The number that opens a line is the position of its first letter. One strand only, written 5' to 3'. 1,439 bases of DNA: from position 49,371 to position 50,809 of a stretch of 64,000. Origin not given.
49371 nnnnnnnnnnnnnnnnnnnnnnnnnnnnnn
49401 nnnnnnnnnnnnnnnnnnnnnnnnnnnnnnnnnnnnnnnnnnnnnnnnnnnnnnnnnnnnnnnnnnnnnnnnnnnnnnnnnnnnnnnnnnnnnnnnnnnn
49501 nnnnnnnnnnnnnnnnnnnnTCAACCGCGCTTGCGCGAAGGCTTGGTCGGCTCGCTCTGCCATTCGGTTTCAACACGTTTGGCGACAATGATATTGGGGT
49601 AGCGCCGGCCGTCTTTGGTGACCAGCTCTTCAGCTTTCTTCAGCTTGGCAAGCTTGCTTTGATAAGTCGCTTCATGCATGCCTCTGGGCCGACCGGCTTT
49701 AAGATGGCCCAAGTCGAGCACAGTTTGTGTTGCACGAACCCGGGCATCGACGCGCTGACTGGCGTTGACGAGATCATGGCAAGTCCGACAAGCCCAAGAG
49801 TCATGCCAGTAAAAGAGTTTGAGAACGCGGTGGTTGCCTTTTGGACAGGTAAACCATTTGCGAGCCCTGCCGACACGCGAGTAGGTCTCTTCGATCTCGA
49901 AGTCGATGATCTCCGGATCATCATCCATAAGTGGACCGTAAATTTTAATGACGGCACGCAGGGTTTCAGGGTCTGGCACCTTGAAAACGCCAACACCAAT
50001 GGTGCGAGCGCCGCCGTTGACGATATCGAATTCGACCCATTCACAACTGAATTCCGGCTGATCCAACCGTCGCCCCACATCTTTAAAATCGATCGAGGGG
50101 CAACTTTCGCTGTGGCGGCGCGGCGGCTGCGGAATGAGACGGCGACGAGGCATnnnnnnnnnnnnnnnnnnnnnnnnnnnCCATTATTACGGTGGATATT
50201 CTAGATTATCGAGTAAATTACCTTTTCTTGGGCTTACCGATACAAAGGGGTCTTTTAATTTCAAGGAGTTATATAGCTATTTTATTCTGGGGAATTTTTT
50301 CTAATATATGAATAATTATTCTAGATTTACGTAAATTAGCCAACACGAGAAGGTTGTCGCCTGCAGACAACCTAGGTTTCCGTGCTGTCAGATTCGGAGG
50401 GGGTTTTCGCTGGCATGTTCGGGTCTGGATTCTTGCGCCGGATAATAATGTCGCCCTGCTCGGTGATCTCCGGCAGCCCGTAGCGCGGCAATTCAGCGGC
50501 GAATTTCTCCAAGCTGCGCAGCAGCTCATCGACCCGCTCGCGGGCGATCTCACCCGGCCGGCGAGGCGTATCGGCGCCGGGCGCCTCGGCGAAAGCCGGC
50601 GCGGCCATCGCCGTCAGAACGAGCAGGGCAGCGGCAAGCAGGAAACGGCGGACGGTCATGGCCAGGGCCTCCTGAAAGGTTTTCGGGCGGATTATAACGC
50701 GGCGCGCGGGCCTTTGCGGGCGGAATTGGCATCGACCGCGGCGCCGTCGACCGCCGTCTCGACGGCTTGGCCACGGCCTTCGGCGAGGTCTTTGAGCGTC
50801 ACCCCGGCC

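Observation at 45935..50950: AT-rich foreign island bracketed by diverged ~600-bp direct repeats duplicating a small secreted-protein gene and the 3' end of a yihY/BrkB-family gene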

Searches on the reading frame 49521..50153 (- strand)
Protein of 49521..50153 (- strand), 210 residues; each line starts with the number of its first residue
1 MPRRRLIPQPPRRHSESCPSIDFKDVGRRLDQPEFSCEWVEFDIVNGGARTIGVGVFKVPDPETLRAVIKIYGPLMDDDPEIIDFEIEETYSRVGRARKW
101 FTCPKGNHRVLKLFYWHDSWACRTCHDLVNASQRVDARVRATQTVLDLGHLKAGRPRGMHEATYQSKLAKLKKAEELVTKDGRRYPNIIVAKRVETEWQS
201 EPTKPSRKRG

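Call 7: search_protein_families(library=pfam, proteins=[window:49521-50153:-], max_evalue=0.01)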
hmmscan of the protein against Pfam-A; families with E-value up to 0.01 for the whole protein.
window:49521-50153:- (210 aa): 0 families

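Call 15: search_protein_families(library=phrogs, proteins=[window:49521-50153:-], max_evalue=0.01)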
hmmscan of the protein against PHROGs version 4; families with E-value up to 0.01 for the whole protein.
window:49521-50153:- (210 aa): 0 families

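Call 32: find_related_loci(query=window:49521-50153:-, collection=viral_contigs, flank=8000)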
Query window:49521-50153:- (210 aa) in viral_contigs; peptide patterns used: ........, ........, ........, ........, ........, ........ (x = any residue, [..] = any of these).
No stretch of DNA in the collection matches any of the patterns.
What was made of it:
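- Tried and rejected: Viral contig scan for the 210-aa protein: nothing (call 32).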

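Call 38: find_homologous_proteins(query=window:49521-50153:-, max_evalue=0.001)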
Query window:49521-50153:- (210 aa): 1 proteins with E <= 0.001 among 114 candidates.
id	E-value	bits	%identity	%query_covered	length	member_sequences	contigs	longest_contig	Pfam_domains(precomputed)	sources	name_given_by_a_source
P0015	7.6e-128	442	91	100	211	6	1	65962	-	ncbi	-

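Call 39: find_encoding_contigs(protein=P0015, flank=10000, max_places=6)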
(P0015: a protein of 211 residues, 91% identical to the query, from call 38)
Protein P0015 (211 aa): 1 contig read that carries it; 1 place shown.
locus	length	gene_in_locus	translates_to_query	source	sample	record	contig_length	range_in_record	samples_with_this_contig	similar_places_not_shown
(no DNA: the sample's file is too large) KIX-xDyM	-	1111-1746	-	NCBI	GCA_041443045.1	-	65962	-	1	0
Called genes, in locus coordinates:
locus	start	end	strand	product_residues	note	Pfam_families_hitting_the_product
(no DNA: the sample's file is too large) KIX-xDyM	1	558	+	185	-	?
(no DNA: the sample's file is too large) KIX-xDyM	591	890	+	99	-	-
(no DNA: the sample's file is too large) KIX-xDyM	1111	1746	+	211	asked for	-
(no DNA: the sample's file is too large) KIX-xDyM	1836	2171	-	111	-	-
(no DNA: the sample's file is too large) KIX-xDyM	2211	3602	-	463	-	PF04098:Rad52_Rad22, PF06147:DUF968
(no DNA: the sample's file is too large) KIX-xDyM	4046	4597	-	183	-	-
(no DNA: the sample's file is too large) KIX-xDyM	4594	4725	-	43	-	-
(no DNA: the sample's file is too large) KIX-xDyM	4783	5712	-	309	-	PF13489:Methyltransf_23 (weak)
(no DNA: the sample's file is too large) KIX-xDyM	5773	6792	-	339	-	-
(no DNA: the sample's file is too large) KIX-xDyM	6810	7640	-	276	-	PF05575:V_cholerae_RfbT (weak), PF05050:Methyltransf_21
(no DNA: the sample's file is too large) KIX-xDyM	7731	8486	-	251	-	PF00977:His_biosynth, PF01207:Dus (faint), PF03060:NMO (weak)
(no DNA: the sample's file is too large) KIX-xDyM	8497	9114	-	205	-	PF00117:GATase, PF01174:SNO, PF07685:GATase_3, PF07722:Peptidase_C26 (weak)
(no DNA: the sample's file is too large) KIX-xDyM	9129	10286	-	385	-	-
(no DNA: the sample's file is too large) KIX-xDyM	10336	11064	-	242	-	PF13489:Methyltransf_23, PF08241:Methyltransf_11, PF13649:Methyltransf_25 (weak), PF13847:Methyltransf_31 (weak)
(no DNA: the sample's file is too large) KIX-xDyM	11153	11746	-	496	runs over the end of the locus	PF04101:Glyco_tran_28_C (weak), PF13302:Acetyltransf_3, PF00583:Acetyltransf_1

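Call 55: search_protein_representatives(protein=window:49521-50153:-)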
Query: 210 residues. Proteins with E-value up to 0.001 (for the whole library): 335; up to 1e-10: 7; up to 1e-30: 1. The best 150 are listed.
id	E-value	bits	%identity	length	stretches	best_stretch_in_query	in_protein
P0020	3.8e-38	147.3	89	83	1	128-210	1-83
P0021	5.1e-24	101.1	36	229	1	12-206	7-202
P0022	1.3e-19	86.7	33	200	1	9-201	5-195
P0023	6.0e-18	81.3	38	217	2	87-199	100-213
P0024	1.3e-12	63.9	37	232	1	84-200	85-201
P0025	1.6e-12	63.5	31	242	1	2-190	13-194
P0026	3.9e-11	59.0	30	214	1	64-199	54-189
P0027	1.2e-10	57.4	35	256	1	97-187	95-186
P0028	1.3e-10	57.3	28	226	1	6-192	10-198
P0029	3.3e-10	56.0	38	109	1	109-200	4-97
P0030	3.1e-09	52.8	31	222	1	69-183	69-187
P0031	3.7e-09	52.5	34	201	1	85-187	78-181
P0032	1.2e-08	50.9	46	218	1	85-166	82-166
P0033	1.6e-08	50.5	37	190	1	8-175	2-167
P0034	1.8e-08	50.3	37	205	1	106-202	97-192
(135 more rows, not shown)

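Call 58: search_protein_families(library=pfam, alignment_id=A2, max_evalue=0.01)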
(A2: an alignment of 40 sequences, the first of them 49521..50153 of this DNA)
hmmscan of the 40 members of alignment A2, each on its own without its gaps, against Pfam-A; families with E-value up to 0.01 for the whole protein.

A. member 1, window:49521-50153:- (210 aa): 0 families

B. families by the number of members that match (of 40 scanned): 4 families
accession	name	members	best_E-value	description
PF12760.12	Zn_ribbon_IS1595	6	0.002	Transposase zinc-ribbon domain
PF23145.1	Zf_2nd_IFT121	1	0.0037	IFT121, second zinc finger domain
PF14843.11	GF_recep_IV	1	0.0078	Growth factor receptor domain IV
PF14599.11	zinc_ribbon_6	1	0.0097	Zinc-ribbon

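Call 59: search_solved_structures(query=A2, max_evalue=1)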
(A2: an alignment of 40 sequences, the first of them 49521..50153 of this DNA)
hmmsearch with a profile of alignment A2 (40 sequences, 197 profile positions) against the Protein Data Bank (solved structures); distinct sequences matched with E-value up to 1: 9.
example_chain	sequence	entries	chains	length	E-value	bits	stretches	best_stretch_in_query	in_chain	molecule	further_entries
7ooc_M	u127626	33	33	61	0.0052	19.8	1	79-126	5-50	30S ribosomal protein S14 type Z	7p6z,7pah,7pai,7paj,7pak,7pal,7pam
4v6u_Bi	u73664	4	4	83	0.042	16.9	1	89-120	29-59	50S ribosomal protein L37Ae | Large ribosomal subunit protein eL43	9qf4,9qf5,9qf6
9sra_Bi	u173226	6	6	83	0.043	16.8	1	89-122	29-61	Large ribosomal subunit protein eL43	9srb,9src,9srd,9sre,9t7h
8hku_L37A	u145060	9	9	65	0.043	16.8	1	95-121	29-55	50S ribosomal protein L37Ae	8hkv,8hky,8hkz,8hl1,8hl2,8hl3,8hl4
4v4n_Ai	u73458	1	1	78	0.057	16.4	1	89-120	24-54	50S ribosomal protein L37AE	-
7qep_P3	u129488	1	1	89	0.25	14.3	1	89-123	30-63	60S RIBOSOMAL PROTEIN L37A (L43)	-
9v21_sC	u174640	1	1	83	0.55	13.2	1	96-121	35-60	Small ribosomal subunit protein eS27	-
1wjv_A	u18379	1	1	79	0.55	13.2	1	95-123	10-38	Cell growth regulating nucleolar protein LYAR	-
9v1j_sC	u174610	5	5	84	0.56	13.2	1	96-121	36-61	Small ribosomal subunit protein eS27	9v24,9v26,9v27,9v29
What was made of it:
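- Tried and rejected: The profile search of PDB sequences gave only generic zinc-ribbon ribosomal proteins (call 59).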

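Call 63: predict_structure(alignment_id=A2)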
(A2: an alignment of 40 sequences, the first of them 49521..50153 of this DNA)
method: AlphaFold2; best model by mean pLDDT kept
length: 210 residues; sequences in the alignment: 40
mean_pLDDT: 91.8   pTM: 0.81
mean pLDDT of the five models: 91.8, 90.9, 90.3, 88.8, 88.6
residues with pLDDT >= 90: 165; 70-90: 31; 50-70: 10; < 50: 4
segments of 3 or more residues with pLDDT < 50: 208-210
pLDDT, mean of each block of 10 residues (from residue 1): 68 95 96 96 88 97 97 84 97 90 98 97 98 93 96 97 98 97 91 93 58
secondary structure, 60 per line:
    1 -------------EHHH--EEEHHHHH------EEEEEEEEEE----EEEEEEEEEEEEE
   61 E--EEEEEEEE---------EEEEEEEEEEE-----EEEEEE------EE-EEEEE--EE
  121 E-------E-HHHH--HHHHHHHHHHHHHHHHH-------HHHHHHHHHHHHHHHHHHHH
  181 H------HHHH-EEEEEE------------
elements in order: E20-22 H23-27 E34-43 E48-61 E64-71 E81-91 E97-102 E112-116 E119-121 H131-134 H137-153 H161-181 H188-191 E193-198
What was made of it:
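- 49521..50153 (-): 210-aa protein of an uncharacterised zinc-ribbon family. The AF2 model has pLDDT 91.8 (call 63).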

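Call 72: search_protein_families(library=ncbifam, proteins=[window:49521-50153:-], max_evalue=0.1)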
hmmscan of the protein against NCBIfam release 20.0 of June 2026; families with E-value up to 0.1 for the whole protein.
window:49521-50153:- (210 aa): 0 families

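Call 73: search_protein_families(library=padloc, proteins=[window:49521-50153:-], max_evalue=0.01)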
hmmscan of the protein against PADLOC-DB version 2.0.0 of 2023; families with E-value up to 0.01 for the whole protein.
window:49521-50153:- (210 aa): 0 families

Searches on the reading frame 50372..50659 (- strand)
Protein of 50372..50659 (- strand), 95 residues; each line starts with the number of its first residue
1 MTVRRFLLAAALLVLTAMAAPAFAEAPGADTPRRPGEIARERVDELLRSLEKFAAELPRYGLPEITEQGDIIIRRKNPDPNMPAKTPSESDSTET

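Call 7: search_protein_families(library=pfam, proteins=[window:50372-50659:-], max_evalue=0.01)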
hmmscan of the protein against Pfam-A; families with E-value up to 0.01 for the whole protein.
window:50372-50659:- (95 aa): 0 families

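Call 15: search_protein_families(library=phrogs, proteins=[window:50372-50659:-], max_evalue=0.01)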
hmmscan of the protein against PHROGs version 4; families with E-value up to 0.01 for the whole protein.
window:50372-50659:- (95 aa): 0 families

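Call 72: search_protein_families(library=ncbifam, proteins=[window:50372-50659:-], max_evalue=0.1)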
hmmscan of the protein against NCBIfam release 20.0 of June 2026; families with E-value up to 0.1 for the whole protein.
window:50372-50659:- (95 aa): 1 family
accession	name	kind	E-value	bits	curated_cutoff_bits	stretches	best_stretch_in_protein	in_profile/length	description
NF047414.1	BRANT_His_rich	hypoth_equivalog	0.022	15.8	44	1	8-31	5-27/62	His-rich protein BRANT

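Call 78: find_encoding_contigs(protein=window:50372-50659:-, flank=7000, max_places=10)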
Protein window:50372-50659:- (95 aa): 1 contig read that carries it; 1 place shown.
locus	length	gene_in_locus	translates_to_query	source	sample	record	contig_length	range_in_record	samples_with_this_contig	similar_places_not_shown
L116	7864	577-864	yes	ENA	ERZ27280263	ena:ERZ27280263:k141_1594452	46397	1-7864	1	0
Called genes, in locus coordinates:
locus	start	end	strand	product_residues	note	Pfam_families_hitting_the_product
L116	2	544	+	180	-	?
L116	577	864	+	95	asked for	-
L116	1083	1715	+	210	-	-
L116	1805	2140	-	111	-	-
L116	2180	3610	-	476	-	PF04098:Rad52_Rad22, PF06147:DUF968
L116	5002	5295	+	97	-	-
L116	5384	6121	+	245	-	PF05711:TylF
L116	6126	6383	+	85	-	PF05711:TylF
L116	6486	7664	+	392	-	PF01757:Acyl_transf_3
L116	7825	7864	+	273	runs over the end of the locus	-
